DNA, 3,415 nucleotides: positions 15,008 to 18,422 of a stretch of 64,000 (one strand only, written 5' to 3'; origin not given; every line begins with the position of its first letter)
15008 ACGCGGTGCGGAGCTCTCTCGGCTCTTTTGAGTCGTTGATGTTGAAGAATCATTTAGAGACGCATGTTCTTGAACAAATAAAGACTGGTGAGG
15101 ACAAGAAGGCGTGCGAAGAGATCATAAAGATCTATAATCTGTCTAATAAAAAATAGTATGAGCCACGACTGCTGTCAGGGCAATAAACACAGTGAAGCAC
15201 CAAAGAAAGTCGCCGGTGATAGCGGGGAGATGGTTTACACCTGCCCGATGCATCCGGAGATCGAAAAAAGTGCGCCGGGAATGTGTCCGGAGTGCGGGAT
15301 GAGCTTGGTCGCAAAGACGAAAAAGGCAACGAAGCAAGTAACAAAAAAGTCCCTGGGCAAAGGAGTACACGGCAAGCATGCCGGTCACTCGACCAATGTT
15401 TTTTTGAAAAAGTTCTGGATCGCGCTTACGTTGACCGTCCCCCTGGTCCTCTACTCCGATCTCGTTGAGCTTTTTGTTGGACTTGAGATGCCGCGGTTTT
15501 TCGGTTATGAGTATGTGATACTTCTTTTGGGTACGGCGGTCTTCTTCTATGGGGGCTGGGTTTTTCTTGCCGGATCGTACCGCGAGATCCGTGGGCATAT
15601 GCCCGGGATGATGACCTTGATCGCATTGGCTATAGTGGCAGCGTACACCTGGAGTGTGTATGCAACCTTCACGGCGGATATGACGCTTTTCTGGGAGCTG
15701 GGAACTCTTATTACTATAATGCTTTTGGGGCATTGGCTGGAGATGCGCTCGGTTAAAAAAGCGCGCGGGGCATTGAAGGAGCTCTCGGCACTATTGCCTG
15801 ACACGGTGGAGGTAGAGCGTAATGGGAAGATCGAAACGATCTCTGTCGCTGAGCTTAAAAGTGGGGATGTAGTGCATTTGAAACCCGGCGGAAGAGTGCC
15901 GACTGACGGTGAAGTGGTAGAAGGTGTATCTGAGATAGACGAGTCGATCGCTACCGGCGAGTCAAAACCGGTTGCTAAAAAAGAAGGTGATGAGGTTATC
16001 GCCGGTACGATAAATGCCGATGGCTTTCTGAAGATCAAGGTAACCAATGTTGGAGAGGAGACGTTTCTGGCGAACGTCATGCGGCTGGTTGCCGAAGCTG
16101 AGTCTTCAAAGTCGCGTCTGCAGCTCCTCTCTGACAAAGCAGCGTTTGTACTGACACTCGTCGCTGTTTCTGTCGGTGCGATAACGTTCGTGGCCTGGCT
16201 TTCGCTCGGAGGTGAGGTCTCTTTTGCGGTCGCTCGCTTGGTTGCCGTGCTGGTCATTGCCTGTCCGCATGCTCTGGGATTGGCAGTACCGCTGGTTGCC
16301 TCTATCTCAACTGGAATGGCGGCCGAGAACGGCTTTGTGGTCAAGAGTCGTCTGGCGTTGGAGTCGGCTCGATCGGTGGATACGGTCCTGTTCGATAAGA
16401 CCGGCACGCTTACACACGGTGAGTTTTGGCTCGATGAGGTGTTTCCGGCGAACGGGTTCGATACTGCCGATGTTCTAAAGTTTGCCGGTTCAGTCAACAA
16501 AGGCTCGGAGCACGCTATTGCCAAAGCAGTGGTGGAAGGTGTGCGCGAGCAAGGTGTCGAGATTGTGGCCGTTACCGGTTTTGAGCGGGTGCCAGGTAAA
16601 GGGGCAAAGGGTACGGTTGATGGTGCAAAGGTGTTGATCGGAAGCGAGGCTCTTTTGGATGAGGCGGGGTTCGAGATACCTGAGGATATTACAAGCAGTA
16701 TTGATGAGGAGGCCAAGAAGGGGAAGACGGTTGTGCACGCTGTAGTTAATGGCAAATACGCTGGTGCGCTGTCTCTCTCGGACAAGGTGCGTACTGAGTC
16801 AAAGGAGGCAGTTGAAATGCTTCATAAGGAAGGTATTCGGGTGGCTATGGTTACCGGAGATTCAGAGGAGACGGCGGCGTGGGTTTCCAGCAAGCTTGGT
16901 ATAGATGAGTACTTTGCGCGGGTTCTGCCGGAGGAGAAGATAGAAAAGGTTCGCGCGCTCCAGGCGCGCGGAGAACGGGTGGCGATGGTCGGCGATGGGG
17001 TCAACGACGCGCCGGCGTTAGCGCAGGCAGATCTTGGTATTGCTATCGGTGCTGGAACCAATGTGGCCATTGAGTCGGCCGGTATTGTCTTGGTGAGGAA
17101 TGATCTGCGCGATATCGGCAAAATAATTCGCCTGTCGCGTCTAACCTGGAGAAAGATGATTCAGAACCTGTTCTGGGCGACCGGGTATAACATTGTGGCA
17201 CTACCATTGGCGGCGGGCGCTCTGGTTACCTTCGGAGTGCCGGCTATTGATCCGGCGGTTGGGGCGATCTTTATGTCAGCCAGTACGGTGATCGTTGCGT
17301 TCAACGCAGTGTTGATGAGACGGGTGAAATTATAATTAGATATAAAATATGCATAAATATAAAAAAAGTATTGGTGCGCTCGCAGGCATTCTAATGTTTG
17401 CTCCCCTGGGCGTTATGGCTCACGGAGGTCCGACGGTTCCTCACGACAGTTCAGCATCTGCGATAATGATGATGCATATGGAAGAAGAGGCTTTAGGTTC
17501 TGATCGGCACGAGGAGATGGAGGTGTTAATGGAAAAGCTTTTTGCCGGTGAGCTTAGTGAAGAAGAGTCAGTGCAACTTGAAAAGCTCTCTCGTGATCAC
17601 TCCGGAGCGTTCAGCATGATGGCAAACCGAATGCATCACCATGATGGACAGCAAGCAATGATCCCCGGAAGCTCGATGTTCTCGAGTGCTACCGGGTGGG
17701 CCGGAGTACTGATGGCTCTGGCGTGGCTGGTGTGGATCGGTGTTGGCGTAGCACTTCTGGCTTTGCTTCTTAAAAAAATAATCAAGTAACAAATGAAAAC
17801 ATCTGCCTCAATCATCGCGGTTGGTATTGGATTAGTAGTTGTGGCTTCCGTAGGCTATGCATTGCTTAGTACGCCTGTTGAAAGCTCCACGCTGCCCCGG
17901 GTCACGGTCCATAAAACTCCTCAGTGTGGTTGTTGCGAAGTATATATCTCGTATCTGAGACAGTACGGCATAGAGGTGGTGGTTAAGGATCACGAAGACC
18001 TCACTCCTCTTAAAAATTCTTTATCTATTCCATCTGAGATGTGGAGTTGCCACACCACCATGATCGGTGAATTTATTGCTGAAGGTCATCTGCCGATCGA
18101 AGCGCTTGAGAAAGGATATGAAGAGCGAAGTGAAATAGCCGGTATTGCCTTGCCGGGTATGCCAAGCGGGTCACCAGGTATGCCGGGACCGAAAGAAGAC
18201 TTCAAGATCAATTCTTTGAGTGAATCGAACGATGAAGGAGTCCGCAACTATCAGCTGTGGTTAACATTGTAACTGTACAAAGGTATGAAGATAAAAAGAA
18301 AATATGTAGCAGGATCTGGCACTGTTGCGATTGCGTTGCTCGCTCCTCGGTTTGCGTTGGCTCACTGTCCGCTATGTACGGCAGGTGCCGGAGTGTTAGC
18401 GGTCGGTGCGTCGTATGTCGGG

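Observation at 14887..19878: Eight-gene metal homeostasis island in which the CsoR-family sensor has an unusual ligand set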

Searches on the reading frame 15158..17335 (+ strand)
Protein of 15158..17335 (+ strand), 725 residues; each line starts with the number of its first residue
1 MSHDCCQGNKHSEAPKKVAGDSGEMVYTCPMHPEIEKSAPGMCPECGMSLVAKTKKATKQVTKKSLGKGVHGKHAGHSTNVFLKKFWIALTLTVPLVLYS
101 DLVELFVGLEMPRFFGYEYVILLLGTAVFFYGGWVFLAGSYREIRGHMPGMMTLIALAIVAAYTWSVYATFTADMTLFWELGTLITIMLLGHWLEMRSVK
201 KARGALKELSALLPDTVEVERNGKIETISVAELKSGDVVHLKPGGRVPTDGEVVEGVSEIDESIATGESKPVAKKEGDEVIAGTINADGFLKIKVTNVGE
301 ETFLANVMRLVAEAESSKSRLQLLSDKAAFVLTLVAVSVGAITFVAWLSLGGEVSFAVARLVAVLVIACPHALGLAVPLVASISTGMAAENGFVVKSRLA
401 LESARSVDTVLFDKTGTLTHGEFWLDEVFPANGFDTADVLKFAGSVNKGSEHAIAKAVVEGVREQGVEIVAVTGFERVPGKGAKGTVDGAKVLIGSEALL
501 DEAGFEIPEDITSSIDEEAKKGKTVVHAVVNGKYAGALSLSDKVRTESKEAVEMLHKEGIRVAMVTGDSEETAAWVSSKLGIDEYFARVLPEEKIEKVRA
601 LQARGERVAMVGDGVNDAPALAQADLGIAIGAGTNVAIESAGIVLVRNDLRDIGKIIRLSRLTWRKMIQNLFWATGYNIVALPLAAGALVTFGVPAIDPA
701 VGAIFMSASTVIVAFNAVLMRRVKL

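Call 4: search_protein_families(library=pfam, proteins=[window:15158-17335:+], max_evalue=0.01)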
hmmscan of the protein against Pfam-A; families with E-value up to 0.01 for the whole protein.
window:15158-17335:+ (725 aa): 6 families
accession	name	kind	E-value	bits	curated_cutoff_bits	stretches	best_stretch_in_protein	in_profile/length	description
PF00122.25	E1-E2_ATPase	-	1.8e-52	177.9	28.1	1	212-390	2-180/181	E1-E2 ATPase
PF00702.32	Hydrolase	-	1.1e-35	124.2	26.4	1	407-625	1-191/191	haloacid dehalogenase-like hydrolase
PF19335.5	HMBD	-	2.3e-10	40.7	23.6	1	26-53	1-28/28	Heavy metal binding domain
PF08282.18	Hydrolase_3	-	4.6e-07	30.2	20.9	1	600-649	198-247/255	haloacid dehalogenase-like hydrolase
PF12710.13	HAD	-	6.3e-06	27.2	27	1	549-621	88-188/189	haloacid dehalogenase-like hydrolase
PF13419.12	HAD_2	-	2.8e-05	24.8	23.8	1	543-620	79-167/178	Haloacid dehalogenase-like hydrolase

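Call 6: search_protein_families(library=ncbifam, proteins=[window:15158-17335:+], max_evalue=0.01)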
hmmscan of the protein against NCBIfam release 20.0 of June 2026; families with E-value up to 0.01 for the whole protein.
window:15158-17335:+ (725 aa): 33 families (the best 25 are shown)
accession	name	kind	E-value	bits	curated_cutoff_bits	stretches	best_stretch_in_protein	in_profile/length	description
TIGR01525.1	ATPase-IB_hvy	subfamily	3.2e-177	590.8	346.25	1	151-719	1-559/560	heavy metal translocating P-type ATPase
TIGR01511.1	ATPase-IB1_Cu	subfamily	8e-170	566.3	397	1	133-721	2-542/542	copper-translocating P-type ATPase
NF007952.0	PRK10671.1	equivalog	3.2e-131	439.1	1316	1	83-722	190-833/838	copper-exporting P-type ATPase CopA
TIGR01512.1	ATPase-IB2_Cd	subfamily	4.4e-115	385.2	313.5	2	178-497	18-304/494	cadmium family heavy metal-translocating P-type ATPase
NF008262.1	PRK11033.1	equivalog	5.9e-103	345.7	1005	1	182-721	199-728/731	zinc/cadmium/mercury/lead-transporting ATPase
NF033775.1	P_type_ZntA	exception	7.7e-92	308.8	1240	1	184-718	206-726/732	Zn(II)/Cd(II)/Pb(II) translocating P-type ATPase ZntA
TIGR01494.1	ATPase_P-type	subfamily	2.9e-89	299.7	62.3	1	184-690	2-465/478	HAD-IC family P-type ATPase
TIGR01497.1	kdpB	equivalog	4.2e-63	213.5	527.9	1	219-651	110-554/675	potassium-transporting ATPase subunit KdpB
TIGR01647.1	ATPase-IIIA_H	equivalog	1e-61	209.1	615.5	2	176-583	53-482/755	plasma-membrane proton-efflux P-type ATPase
NF010609.0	PRK14010.1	equivalog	1.4e-52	178.8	1323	1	218-645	108-543/673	K(+)-transporting ATPase subunit B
TIGR01522.1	ATPase-IIA2_Ca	equivalog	6.9e-49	166.4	798.3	3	189-431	95-343/854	calcium-transporting P-type ATPase, PMR1-type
TIGR01517.1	ATPase-IIB_Ca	equivalog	6.6e-45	153.6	507.05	3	216-434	157-387/882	calcium-translocating P-type ATPase, PMCA-type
TIGR01657.1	P-ATPase-V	hypoth_equivalog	3.4e-35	120.9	618.25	4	586-662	783-831/1055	ATP13A2 family polyamine export P-type ATPase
TIGR01116.1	ATPase-IIA1_Ca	equivalog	1.2e-33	116.3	703.4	2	530-669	453-607/799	calcium-translocating P-type ATPase, SERCA-type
TIGR01106.1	ATPase-IIC_X-K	subfamily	2.8e-33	114.9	946.1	2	176-439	103-376/997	Na,H/K antiporter P-type ATPase subunit alpha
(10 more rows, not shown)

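Call 47: search_solved_structures(query=window:15158-17335:+, max_evalue=1e-30, show_alignments=0)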
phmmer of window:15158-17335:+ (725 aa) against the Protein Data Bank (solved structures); distinct sequences matched with E-value up to 1e-30: 62 (the best 60 are shown).
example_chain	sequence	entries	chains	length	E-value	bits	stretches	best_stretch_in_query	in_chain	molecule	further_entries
3rfu_A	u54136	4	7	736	7.8e-134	450.7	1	14-725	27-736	Copper efflux ATPase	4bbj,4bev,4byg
7r0g_A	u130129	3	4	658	3.7e-124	418.7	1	118-722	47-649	Putative copper-exporting P-type ATPase A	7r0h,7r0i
3j08_A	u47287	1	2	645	3.7e-124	418.7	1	118-722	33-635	copper-exporting P-type ATPase A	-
3j09_A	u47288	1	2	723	4.6e-124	418.4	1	117-722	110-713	copper-exporting P-type ATPase A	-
8q75_A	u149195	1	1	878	1.5e-110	373.7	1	123-722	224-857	Copper-transporting ATPase HMA4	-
8q73_A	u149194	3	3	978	1.9e-110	373.4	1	123-722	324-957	Copper-transporting ATPase HMA4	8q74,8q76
7xuk_A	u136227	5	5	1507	4e-106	359.1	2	491-721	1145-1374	Copper-transporting ATPase 2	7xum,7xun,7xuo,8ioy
7si3_A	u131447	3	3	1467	1.2e-105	357.5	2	491-719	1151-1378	P-type Cu(+) transporter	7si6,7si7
7qbz_A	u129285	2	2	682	2.2e-81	277.3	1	126-719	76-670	Cadmium translocating P-type ATPase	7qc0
4umv_A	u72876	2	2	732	9.5e-73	248.8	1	180-717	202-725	ZINC-TRANSPORTING ATPASE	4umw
3skx_A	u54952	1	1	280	2.6e-70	240.7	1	396-668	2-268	Copper-exporting P-type ATPase B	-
3sky_A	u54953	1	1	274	3.5e-70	240.3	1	396-667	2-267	Copper-exporting P-type ATPase B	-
3a1c_A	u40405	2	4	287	7.5e-58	199.5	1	388-666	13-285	Probable copper-exporting P-type ATPase A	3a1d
3a1e_A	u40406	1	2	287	1.1e-56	195.7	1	388-666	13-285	Probable copper-exporting P-type ATPase A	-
2b8e_A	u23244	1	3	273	2.5e-56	194.5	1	399-667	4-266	cation-transporting ATPase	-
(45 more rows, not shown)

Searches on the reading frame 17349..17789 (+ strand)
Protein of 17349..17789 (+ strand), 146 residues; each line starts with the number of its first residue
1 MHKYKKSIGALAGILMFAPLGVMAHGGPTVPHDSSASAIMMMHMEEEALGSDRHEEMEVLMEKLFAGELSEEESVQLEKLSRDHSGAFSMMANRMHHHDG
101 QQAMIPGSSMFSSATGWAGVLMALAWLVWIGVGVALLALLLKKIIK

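Call 4: search_protein_families(library=pfam, proteins=[window:17349-17789:+], max_evalue=0.01)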
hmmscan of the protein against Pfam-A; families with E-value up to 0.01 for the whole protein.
window:17349-17789:+ (146 aa): 0 families

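Call 6: search_protein_families(library=ncbifam, proteins=[window:17349-17789:+], max_evalue=0.01)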
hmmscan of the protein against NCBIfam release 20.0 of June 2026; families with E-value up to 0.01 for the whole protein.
window:17349-17789:+ (146 aa): 0 families

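Call 44: search_protein_families(library=pfam, proteins=[window:17349-17789:+], max_evalue=10)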
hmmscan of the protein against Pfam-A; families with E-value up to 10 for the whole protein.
window:17349-17789:+ (146 aa): 3 families
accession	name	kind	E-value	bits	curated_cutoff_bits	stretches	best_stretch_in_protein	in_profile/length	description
PF11239.13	DUF3040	-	0.041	14.6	24.7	1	69-138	3-81/84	Protein of unknown function (DUF3040)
PF07201.16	HrpJ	-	0.13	13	25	1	33-102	24-96/166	HrpJ-like domain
PF13801.11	Metal_resist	-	0.59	10.7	29.2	1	49-99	32-72/125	Heavy-metal resistance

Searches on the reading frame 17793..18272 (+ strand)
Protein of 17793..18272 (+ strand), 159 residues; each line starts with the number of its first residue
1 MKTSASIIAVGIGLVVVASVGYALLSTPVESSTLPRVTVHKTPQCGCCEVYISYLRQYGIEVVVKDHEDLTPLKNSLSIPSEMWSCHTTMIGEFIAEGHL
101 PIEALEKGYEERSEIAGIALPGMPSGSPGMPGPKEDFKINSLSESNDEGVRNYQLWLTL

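Call 4: search_protein_families(library=pfam, proteins=[window:17793-18272:+], max_evalue=0.01)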
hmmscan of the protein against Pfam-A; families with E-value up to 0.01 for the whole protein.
window:17793-18272:+ (159 aa): 1 family
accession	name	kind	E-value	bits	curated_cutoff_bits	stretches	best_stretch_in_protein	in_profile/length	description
PF04214.18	DUF411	-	1.2e-17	63.8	27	1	83-130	1-48/48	Protein of unknown function, DUF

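Call 6: search_protein_families(library=ncbifam, proteins=[window:17793-18272:+], max_evalue=0.01)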
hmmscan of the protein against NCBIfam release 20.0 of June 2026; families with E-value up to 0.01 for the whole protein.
window:17793-18272:+ (159 aa): 0 families

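Call 48: search_solved_structures(query=window:17793-18272:+, max_evalue=0.01, show_alignments=2)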
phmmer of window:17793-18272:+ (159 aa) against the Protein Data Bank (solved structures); distinct sequences matched with E-value up to 0.01: 1.
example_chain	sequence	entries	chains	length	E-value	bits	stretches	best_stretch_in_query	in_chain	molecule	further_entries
6wis_A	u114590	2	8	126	2.4e-20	76.4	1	37-146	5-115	DUF411 domain-containing protein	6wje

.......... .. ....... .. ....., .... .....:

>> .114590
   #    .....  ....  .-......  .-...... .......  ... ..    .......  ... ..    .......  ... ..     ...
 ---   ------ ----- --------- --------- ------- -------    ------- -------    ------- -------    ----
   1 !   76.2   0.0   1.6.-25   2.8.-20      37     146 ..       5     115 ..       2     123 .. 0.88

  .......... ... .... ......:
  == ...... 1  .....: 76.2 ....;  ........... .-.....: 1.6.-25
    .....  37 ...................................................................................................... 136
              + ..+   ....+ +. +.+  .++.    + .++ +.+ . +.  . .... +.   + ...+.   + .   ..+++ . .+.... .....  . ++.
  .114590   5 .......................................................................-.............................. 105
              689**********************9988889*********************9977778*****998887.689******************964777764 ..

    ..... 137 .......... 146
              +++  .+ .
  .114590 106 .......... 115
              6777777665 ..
